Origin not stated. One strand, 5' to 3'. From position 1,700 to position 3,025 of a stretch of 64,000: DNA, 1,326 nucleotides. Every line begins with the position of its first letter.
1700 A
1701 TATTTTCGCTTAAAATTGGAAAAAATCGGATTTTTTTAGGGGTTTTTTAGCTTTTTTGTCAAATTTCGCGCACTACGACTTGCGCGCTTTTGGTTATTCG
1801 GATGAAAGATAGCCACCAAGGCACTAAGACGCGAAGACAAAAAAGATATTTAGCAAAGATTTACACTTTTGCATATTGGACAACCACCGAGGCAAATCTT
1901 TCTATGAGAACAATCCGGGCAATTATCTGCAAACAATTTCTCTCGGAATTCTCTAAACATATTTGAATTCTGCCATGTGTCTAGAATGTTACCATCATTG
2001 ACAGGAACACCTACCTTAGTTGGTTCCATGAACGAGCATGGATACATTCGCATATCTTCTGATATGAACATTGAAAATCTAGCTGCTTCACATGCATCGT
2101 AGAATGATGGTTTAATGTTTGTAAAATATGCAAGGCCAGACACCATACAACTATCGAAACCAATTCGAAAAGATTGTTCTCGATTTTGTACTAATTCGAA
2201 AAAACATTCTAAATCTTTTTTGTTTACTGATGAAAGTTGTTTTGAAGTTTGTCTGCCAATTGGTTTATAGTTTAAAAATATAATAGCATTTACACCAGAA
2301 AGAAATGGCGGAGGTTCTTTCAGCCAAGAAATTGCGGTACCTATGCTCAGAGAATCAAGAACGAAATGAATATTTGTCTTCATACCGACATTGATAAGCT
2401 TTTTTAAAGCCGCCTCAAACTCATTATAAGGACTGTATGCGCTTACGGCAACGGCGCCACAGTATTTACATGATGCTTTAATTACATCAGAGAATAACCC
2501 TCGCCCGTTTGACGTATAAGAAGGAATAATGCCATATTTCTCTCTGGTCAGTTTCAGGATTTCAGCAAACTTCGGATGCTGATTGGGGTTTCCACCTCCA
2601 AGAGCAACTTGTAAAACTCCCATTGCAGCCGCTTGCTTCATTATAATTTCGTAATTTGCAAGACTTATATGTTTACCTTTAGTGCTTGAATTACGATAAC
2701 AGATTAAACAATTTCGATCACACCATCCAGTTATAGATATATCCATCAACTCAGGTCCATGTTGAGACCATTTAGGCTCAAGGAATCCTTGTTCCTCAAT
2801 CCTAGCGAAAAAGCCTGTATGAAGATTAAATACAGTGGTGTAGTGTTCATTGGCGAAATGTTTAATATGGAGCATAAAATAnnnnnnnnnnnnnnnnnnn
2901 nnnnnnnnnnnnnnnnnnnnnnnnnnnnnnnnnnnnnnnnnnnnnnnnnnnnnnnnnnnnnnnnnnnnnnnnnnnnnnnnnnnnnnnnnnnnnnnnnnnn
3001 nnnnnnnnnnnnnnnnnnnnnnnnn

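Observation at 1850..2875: A SPASM-domain radical SAM enzyme as the terminal gene of a STAND operon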

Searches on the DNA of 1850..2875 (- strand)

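Call 51: search_dna_similar(query=L042:9199-11035:+, collection=ecoli_genomes, mode=distant, max_evalue=0.00001, max_rows=10)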
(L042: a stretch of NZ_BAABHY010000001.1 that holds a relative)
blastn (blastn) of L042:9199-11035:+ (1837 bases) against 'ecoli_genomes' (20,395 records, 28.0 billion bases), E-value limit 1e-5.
No match.
